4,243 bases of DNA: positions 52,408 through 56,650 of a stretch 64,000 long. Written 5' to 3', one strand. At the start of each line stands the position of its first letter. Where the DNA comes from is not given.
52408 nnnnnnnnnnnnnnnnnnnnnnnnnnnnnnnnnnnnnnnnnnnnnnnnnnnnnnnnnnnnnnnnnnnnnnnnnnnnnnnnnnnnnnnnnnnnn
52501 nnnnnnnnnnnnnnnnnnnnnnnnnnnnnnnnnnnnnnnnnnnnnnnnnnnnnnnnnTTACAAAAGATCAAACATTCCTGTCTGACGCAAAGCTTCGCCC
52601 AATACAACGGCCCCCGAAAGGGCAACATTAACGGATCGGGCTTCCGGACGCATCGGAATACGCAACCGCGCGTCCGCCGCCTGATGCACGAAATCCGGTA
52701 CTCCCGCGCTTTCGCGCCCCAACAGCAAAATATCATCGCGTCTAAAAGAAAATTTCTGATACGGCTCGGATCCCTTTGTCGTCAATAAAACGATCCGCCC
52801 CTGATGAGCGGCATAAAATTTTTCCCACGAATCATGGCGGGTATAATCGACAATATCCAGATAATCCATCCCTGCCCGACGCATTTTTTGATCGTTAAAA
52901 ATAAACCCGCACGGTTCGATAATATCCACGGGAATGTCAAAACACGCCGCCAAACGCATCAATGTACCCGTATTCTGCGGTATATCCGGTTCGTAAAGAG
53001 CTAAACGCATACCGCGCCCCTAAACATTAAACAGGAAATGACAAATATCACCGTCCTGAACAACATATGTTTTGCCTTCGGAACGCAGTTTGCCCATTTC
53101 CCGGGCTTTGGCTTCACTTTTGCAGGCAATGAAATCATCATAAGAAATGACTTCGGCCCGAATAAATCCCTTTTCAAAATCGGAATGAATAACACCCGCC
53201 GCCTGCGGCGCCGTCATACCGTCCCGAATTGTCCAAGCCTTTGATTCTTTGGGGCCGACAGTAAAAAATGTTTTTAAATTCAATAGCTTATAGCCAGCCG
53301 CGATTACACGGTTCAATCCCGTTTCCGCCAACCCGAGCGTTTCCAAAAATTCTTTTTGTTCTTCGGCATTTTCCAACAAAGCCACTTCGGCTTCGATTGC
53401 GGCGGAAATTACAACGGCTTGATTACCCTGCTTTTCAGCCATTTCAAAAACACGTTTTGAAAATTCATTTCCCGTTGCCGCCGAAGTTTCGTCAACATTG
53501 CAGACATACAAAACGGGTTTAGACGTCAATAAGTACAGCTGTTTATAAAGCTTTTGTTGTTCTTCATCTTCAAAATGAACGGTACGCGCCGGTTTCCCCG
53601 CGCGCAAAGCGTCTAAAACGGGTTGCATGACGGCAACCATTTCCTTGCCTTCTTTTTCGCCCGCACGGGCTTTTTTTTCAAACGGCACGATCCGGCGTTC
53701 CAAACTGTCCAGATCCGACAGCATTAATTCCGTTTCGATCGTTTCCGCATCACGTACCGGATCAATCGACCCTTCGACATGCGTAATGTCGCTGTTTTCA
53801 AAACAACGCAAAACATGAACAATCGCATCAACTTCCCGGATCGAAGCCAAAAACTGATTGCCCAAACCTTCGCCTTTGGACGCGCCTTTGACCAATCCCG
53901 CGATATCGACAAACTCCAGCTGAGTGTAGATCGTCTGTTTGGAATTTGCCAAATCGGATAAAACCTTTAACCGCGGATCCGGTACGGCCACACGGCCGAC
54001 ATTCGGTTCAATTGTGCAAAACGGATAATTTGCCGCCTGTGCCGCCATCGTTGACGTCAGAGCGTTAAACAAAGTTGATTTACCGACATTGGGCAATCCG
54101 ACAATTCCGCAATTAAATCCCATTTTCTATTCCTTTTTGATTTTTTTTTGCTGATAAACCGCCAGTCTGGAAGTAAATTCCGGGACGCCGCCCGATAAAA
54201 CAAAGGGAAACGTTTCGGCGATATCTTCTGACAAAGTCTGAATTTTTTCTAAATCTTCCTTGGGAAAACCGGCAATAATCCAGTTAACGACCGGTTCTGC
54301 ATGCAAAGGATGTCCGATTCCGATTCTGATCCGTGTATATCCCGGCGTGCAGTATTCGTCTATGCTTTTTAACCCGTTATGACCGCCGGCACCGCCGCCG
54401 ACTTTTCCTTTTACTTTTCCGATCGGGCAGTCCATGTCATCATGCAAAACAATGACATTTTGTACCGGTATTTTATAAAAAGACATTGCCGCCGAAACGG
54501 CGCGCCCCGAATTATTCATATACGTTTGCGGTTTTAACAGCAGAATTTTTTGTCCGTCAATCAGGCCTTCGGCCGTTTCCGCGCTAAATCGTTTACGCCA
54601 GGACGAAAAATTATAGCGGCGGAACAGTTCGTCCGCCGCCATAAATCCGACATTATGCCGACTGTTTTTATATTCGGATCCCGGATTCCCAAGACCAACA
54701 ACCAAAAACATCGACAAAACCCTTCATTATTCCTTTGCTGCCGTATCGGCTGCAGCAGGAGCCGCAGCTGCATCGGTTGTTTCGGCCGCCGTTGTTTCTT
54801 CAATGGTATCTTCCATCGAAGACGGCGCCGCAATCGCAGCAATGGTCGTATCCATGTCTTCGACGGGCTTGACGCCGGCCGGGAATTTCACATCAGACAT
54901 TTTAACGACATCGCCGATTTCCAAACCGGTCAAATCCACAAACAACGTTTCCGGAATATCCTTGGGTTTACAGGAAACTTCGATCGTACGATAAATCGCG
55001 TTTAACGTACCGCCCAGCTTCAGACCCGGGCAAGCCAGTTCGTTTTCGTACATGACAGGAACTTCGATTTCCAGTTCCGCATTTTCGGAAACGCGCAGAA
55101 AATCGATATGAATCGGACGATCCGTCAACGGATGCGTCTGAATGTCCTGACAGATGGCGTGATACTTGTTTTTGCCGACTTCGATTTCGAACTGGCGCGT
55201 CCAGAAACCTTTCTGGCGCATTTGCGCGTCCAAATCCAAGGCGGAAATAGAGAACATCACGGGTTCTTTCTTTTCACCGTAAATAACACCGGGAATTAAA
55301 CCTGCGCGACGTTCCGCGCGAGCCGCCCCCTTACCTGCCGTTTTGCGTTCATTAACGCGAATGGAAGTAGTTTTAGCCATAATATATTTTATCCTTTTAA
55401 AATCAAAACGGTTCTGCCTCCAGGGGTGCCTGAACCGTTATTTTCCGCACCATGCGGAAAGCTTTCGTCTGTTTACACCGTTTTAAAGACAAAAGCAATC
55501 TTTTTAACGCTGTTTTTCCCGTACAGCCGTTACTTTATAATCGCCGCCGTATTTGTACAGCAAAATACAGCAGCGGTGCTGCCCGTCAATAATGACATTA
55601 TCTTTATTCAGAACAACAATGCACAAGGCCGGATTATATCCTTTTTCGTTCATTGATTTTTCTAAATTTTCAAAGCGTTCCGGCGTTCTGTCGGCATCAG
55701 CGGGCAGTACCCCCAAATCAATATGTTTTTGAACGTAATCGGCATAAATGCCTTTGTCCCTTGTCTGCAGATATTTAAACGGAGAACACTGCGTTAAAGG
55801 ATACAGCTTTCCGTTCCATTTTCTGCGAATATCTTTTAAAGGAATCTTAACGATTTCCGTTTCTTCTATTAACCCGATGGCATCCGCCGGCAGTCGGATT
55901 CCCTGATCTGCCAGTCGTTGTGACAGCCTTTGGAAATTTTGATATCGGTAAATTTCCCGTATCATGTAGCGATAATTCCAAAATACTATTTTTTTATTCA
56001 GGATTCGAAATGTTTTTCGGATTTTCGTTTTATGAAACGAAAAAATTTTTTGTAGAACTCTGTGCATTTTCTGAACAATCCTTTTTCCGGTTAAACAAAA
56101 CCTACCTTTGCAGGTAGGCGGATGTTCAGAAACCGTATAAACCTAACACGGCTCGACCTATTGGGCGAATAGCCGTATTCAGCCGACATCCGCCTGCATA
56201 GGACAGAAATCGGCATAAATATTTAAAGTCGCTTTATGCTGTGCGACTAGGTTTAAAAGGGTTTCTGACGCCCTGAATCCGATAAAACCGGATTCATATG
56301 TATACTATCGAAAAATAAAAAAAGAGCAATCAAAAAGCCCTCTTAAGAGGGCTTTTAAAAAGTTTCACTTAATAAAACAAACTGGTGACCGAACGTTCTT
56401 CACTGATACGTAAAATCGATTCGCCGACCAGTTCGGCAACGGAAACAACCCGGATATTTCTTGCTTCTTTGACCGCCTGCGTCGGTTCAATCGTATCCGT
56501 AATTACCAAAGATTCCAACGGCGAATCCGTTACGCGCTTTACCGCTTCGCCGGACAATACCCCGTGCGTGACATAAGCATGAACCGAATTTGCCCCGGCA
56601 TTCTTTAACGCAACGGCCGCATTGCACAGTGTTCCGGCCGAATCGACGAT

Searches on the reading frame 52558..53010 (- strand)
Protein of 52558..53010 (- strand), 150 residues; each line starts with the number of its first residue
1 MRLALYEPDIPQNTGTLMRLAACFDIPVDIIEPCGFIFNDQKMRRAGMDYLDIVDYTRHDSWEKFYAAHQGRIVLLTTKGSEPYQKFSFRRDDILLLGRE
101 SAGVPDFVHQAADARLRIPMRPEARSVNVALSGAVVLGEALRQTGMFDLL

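Call 6: search_protein_families(library=pfam, proteins=[window:52558-53010:-], max_evalue=0.01)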
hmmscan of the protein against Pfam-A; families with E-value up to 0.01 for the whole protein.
window:52558-53010:- (150 aa): 1 family
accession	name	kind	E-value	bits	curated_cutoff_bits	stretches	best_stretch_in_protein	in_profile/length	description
PF00588.24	SpoU_methylase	-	1.3e-30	106.8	29.7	1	2-137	3-141/142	SpoU rRNA Methylase family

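Call 12: find_encoding_contigs(protein=window:52558-53010:-, flank=10000, max_places=10)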
Protein window:52558-53010:- (150 aa): 16 contigs read that carry it; 10 places shown.
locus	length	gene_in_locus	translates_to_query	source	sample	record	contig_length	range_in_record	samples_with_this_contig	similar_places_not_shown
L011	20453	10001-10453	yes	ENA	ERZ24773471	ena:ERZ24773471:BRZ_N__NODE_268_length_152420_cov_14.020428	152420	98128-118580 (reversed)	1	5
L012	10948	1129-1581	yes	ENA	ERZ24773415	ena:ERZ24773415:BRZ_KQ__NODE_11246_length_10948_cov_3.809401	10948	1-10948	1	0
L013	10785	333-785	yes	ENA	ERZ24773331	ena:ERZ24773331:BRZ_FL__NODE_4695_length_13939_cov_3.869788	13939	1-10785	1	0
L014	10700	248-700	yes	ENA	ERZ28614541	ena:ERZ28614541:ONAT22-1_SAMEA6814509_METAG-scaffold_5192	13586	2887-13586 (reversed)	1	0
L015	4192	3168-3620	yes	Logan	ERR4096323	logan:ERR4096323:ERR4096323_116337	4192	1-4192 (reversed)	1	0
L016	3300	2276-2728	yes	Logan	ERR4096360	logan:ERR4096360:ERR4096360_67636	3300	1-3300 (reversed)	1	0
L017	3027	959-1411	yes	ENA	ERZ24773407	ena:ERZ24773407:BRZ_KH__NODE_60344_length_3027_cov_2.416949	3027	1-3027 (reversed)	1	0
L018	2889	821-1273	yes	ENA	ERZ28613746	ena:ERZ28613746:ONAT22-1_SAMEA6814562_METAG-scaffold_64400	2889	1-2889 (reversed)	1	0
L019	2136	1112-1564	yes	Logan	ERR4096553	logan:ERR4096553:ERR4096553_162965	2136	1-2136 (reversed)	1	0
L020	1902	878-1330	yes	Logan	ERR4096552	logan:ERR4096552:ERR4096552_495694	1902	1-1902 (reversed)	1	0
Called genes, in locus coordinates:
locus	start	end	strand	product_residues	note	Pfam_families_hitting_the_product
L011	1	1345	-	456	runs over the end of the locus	PF01554:MatE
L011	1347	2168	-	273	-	PF03807:F420_oxidored, PF14748:P5CR_dimer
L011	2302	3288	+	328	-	PF01073:3Beta_HSD (faint), PF01370:Epimerase, PF16363:GDP_Man_Dehyd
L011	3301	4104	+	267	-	PF01790:LGT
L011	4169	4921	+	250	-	PF09835:DUF2062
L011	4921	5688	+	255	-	PF02578:Cu-oxidase_4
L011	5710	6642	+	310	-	PF13793:Pribosyltran_N, PF00156:Pribosyltran, PF14572:Pribosyl_synth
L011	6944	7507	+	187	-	-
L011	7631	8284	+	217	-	PF01386:Ribosomal_L25p, PF14693:Ribosomal_TL5_C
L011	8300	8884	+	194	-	PF01195:Pept_tRNA_hydro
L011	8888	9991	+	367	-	PF01926:MMR_HSR1, PF02421:FeoB_N, PF06071:YchF-GTPase_C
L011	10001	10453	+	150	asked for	PF00588:SpoU_methylase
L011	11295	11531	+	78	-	-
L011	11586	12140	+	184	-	-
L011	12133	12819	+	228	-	PF04250:DUF429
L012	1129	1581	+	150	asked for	PF00588:SpoU_methylase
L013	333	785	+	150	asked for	PF00588:SpoU_methylase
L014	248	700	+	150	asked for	PF00588:SpoU_methylase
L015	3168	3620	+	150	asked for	PF00588:SpoU_methylase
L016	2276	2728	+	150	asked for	PF00588:SpoU_methylase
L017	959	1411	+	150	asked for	PF00588:SpoU_methylase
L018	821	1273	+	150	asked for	PF00588:SpoU_methylase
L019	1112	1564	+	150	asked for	PF00588:SpoU_methylase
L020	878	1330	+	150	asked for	PF00588:SpoU_methylase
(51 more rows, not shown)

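Call 33: find_related_loci(query=window:52558-53010:-, collection=genome_contigs, flank=10000)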
Query window:52558-53010:- (150 aa) in genome_contigs; peptide patterns used: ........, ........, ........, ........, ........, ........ (x = any residue, [..] = any of these).
600 stretches matched a pattern (row limit reached: there are more); 551 encode a relative of the query (tblastn E <= 1e-3); the best 80 are kept; 80 distinct loci.
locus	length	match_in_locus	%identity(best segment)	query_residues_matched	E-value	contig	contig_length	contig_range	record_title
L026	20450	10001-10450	90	1-150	2e-92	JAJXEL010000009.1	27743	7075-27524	MAG: Alphaproteobacteria bacterium isolate C13_60.fa NODE_539_length_27743_cov_6.239779, whole genome shotgun sequence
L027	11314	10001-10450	86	1-150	7e-89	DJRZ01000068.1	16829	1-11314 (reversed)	MAG TPA_asm: Alphaproteobacteria bacterium UBA6347 UBA6347_contig_5091, whole genome shotgun sequence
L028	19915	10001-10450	81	1-150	9e-84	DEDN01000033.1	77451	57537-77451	MAG TPA_asm: Alphaproteobacteria bacterium UBA2903 UBA2903_contig_4006, whole genome shotgun sequence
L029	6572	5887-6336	80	1-150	4e-83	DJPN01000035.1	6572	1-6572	MAG TPA_asm: Alphaproteobacteria bacterium UBA6411 UBA6411_contig_17039, whole genome shotgun sequence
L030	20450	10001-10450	79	1-150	2e-82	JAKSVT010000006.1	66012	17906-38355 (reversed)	MAG: Alphaproteobacteria bacterium isolate Horse_feces366 MAG366_6, whole genome shotgun sequence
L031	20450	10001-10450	80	1-150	2e-81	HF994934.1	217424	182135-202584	Acetobacter sp. CAG:977 genomic scaffold, scf124, whole genome shotgun sequence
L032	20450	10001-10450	82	1-150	1e-83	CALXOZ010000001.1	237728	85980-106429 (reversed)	MAG: uncultured Alphaproteobacteria bacterium isolate BRZ_E__bin160 genome assembly, contig: BRZ_E__NODE_21_length_23772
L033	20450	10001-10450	77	1-150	9e-77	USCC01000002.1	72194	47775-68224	uncultured Rhodospirillaceae bacterium isolate UMGS1574 genome assembly, contig: NODE_176_length_72194_cov_6.830660, who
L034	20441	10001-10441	69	1-147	1e-66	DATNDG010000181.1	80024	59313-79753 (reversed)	MAG TPA_asm: Stellaceae bacterium isolate SMAG_U11236 k141_2855061, whole genome shotgun sequence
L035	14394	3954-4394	67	1-147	2e-66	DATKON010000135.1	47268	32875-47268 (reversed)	MAG TPA_asm: Rhizomicrobium sp. isolate SMAG_U14765 k141_1778148, whole genome shotgun sequence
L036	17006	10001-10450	66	1-148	5e-65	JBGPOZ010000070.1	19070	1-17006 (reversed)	MAG: Stellaceae bacterium isolate OBJ2_061818_050_26 k141_1758602_length_19070_cov_18.5807, whole genome shotgun sequenc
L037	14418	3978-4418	66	1-147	8e-65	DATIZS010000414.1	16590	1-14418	MAG TPA_asm: Rhizomicrobium sp. isolate SMAG_U15307 k141_786800, whole genome shotgun sequence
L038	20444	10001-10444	68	1-147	4e-64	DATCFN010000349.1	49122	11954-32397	MAG TPA_asm: Rhizomicrobium sp. isolate SMAG_U7781 k141_325158, whole genome shotgun sequence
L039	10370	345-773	65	1-143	8e-64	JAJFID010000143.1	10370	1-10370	MAG: Rhodospirillales bacterium isolate OFTM118 OFTM118_142, whole genome shotgun sequence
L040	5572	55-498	66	1-147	8e-64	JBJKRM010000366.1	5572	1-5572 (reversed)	MAG: Rhizomicrobium sp. isolate Bin_59 S1Ck127_1188114_flag_1_multi_5.0000_len_5572, whole genome shotgun sequence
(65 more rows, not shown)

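Call 97: search_protein_families(library=ncbifam, proteins=[window:52558-53010:-], max_evalue=0.00001)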
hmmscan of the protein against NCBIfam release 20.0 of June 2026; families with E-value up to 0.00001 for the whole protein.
window:52558-53010:- (150 aa): 5 families
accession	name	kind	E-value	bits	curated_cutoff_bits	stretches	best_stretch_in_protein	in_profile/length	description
TIGR00185.1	tRNA_yibK_trmL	equivalog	3e-40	137.6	190.6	1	2-148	3-152/154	tRNA (uridine(34)/cytosine(34)/5-carboxymethylaminomethyluridine(34)-2'-O)-methyltransferase TrmL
NF007683.0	PRK10358.1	equivalog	9.5e-34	116.6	282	1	2-145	3-149/157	tRNA (uridine(34)/cytosine(34)/5-carboxymethylaminomethyluridine(34)-2'-O)-methyltransferase TrmL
NF008117.0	PRK10864.1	equivalog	1.4e-08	34.3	267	1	3-144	199-342/344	tRNA/rRNA methyltransferase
TIGR00186.1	rRNA_methyl_3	equivalog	2.9e-08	33.5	160.15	1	11-143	104-239/240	23S rRNA (guanosine(2251)-2'-O)-methyltransferase RlmB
NF008295.0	PRK11081.1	equivalog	3.1e-07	30.2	227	1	73-144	91-165/230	tRNA (guanosine(18)-2'-O)-methyltransferase TrmH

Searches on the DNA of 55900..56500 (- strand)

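Call 32: search_rna_families(source=window, start=55900, end=56500, threshold=evalue, max_evalue=10, show_alignments=2)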
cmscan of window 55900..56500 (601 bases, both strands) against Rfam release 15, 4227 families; matches with E-value up to 10: 27.
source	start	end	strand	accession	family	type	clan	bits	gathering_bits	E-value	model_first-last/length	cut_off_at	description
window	56108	56195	-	RF02221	sRNA-Xcc1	Gene; sRNA;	-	27.8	53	0.011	1-87/87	no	sRNA-Xcc1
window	56317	56389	-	RF01770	rimP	Cis-reg; leader;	-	24.9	47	0.09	1-102/102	no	Gammaprotebacteria rimP leader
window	56328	56398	-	RF01859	Phe_leader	Cis-reg; leader;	-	23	55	0.2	1-125/125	no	Phenylalanine leader peptide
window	56308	56355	+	RF02844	RefA9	Gene; antisense;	-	22.7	49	0.44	1-64/64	no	Enterococcus sRNA A9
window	56288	56364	+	RF02075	STnc230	Gene; sRNA;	-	21.7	50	1.2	1-83/83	no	Enterobacterial sRNA STnc230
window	56323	56357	+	RF02438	SpF51_sRNA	Gene; sRNA;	-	21.2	50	0.24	1-45/45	no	Streptococcus sRNA SpF51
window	56329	56397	-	RF00513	Trp_leader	Cis-reg; leader;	-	20.8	41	0.11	1-100/100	no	Tryptophan operon leader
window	55958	56039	+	RF03743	MIR7696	Gene; miRNA;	-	20.8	83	0.29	1-88/88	no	MIR7696 microRNA precursor family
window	56332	56433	-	RF02144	rsmX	Gene;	CL00106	20.7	56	0.13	1-114/114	no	rsmX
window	56324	56435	-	RF01772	rnk_pseudo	Cis-reg; leader;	-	19.7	55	0.78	1-108/108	no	Pseudomonas rnk leader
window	56332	56400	-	RF01386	isrB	Gene; sRNA;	-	18.5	35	0.7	1-87/87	no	isrB Hfq binding RNA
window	56298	56360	+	RF02063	STnc350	Gene; sRNA;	-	18.1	60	1.1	1-68/68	no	Salmonella enterica sRNA STnc350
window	56332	56365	-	RF02438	SpF51_sRNA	Gene; sRNA;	-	17.5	50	1.8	1-45/45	no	Streptococcus sRNA SpF51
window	55958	56041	+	RF04106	mir-1303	Gene; miRNA;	-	17.2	107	2.2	1-85/85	no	mir-1303 microRNA precursor family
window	56311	56360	+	RF01859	Phe_leader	Cis-reg; leader;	-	17.2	55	3.7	1-125/125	no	Phenylalanine leader peptide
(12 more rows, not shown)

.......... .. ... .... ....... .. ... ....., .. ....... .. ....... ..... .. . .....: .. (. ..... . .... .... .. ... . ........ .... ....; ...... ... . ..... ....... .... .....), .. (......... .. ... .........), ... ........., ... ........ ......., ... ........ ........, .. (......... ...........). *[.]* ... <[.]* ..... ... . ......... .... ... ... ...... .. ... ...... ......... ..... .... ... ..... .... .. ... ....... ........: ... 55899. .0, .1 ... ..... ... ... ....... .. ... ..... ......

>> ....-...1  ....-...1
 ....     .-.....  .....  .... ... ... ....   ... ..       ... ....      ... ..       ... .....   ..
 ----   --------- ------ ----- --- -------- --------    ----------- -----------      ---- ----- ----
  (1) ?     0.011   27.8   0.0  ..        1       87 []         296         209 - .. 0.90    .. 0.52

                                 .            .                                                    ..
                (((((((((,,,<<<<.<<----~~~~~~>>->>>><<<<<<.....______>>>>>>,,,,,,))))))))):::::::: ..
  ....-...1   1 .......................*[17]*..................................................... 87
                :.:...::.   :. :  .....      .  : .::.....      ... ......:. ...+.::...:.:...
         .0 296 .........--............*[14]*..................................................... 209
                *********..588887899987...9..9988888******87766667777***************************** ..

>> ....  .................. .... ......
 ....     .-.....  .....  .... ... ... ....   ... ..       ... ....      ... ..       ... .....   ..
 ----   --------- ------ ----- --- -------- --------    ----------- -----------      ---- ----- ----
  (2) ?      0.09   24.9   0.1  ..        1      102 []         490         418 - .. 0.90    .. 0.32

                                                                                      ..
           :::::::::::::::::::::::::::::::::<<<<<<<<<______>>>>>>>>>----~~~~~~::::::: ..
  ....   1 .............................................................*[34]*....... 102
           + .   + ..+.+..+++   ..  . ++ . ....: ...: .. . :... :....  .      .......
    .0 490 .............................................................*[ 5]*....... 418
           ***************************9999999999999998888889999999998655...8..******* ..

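Call 64: build_rna_model(alignment_id=A2)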
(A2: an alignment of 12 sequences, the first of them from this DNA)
Model R1 built from alignment A2 (12 sequences, 200 columns); structure: RNAalifold consensus.
model positions 176; base pairs 35; branch points 2; effective number of sequences 2.28; information 0.59 bits per position. Calibrated on 0.2 Mb of random sequence (short: E-values are rough).
structure used (alignment columns):
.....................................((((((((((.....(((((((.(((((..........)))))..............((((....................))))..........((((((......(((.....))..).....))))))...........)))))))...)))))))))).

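Call 65: search_with_rna_model(model_id=R1, sources=[window, L021, L022, L023, L024, L025, L026, L027, L028, L029, L030, L031, L032, L033, L034, L035, L036, L037, L038, L039, L041, L043, L046, L048, L050, L051, L052, L057, L059, L061, L064, L065, L068, L069, L072, L073, L074, L077, L080, L085, L087, L093, L096, L099, L102, L103, L104, L105, L114, L115, L116, L117, L118, L119, L120, L121, L122, L123, L124, L125, L126, L127, L128, L130, L132, L133, L134, L135, L137, L138, L139, L141, L142, L143, L145, L146], max_evalue=1)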
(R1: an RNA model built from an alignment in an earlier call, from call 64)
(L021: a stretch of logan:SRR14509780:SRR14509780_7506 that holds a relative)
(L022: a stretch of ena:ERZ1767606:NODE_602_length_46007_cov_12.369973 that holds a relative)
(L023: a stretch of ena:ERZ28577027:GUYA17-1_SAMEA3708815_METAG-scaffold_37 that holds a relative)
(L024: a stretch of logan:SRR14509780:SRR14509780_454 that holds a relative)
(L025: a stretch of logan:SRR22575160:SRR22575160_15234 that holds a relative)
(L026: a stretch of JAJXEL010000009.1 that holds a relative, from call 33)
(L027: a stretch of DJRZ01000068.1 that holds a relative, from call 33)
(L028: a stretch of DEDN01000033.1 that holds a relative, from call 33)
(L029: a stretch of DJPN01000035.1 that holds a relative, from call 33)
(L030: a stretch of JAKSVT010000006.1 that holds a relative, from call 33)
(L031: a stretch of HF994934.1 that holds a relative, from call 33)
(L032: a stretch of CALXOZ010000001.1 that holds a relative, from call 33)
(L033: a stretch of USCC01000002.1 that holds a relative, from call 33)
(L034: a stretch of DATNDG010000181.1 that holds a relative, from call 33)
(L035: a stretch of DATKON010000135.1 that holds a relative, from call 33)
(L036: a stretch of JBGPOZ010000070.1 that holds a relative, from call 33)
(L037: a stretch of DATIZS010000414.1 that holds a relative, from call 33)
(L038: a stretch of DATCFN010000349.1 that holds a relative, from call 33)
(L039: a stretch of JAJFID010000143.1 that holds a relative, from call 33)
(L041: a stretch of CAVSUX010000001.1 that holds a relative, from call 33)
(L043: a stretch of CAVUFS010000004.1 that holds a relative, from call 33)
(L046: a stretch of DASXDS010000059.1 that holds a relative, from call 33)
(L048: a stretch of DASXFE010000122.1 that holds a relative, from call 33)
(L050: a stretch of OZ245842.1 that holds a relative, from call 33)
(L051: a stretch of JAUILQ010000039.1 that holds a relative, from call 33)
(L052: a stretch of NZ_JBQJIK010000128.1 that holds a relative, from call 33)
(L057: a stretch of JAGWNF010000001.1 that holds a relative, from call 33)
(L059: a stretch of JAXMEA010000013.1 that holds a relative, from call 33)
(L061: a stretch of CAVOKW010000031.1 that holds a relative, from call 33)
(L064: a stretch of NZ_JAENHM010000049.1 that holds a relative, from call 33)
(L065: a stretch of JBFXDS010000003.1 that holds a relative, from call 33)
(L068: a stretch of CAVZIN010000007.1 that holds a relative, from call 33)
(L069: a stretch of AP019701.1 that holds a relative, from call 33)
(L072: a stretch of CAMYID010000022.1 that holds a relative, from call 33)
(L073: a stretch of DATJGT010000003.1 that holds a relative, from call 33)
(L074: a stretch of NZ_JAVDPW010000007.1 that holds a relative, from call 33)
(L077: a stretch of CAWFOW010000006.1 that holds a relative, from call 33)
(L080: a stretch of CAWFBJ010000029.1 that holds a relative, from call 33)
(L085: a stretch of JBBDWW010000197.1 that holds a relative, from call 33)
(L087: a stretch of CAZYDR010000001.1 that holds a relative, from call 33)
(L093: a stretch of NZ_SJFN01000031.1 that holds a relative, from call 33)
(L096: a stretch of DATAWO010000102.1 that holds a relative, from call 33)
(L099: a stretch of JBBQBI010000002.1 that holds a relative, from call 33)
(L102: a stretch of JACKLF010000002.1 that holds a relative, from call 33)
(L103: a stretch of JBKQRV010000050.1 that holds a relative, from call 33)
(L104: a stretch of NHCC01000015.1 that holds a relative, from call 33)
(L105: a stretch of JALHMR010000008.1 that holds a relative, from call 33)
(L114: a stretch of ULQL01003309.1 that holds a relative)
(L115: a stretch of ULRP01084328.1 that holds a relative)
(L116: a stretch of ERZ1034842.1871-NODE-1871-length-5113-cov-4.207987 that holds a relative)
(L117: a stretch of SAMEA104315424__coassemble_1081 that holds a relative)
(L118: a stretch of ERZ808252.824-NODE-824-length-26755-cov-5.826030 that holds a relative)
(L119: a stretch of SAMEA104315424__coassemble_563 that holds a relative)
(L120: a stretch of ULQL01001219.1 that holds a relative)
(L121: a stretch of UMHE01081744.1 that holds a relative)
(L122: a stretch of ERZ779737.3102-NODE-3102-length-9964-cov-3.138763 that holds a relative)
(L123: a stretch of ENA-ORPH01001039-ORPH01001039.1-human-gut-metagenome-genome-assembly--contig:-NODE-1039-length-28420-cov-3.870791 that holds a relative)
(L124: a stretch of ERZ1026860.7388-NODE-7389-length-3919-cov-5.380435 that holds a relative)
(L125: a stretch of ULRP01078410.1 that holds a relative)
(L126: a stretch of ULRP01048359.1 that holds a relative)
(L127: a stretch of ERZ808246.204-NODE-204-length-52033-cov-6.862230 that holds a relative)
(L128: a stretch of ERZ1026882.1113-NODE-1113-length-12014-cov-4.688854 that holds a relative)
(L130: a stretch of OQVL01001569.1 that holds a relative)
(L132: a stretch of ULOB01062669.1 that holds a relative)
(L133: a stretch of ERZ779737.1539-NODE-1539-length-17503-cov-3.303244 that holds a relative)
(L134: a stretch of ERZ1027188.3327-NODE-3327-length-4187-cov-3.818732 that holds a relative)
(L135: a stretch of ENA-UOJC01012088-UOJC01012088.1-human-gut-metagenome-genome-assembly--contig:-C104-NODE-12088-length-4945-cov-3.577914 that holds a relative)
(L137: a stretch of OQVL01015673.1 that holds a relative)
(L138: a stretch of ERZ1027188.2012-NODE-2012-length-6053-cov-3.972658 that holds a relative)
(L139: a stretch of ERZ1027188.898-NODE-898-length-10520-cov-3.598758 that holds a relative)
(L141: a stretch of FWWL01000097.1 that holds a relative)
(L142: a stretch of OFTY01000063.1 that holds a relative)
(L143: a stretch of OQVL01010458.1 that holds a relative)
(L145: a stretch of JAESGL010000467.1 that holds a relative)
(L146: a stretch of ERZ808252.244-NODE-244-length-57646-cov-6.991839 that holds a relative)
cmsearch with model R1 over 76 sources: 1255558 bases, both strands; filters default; matches with E-value up to 1: 19.
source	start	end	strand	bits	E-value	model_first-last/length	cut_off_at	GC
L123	473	641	+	177.8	1.5e-42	1-176/176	no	0.48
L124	2358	2534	+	177.1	2.3e-42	1-176/176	no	0.47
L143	4228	4402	+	166.2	1.3e-39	1-176/176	no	0.47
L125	7565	7739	+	165.2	2.4e-39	1-176/176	no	0.5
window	56124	56293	-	162.4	1.2e-38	1-176/176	no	0.46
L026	6725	6891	+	161.1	2.6e-38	1-176/176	no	0.51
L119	9639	9811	+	160.6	3.5e-38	1-176/176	no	0.47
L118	7024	7196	+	153.7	2e-36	1-176/176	no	0.5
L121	9631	9810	+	146.8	1.1e-34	1-176/176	no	0.47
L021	1155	1329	+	146.3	1.4e-34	1-176/176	no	0.45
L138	2471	2641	+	145.7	2.1e-34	1-176/176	no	0.47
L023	9292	9468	+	125.8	2.3e-29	1-176/176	no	0.48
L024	9292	9468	+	125.8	2.3e-29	1-176/176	no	0.48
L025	1657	1833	+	125.8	2.3e-29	1-176/176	no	0.48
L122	6534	6679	+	83.9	9.5e-19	1-176/176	no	0.47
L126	9666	9811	+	82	2.9e-18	1-176/176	no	0.47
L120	1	45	+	33.9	4.5e-06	130-176/176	5'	0.44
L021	1182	1358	-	14.7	0.34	1-176/176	no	0.43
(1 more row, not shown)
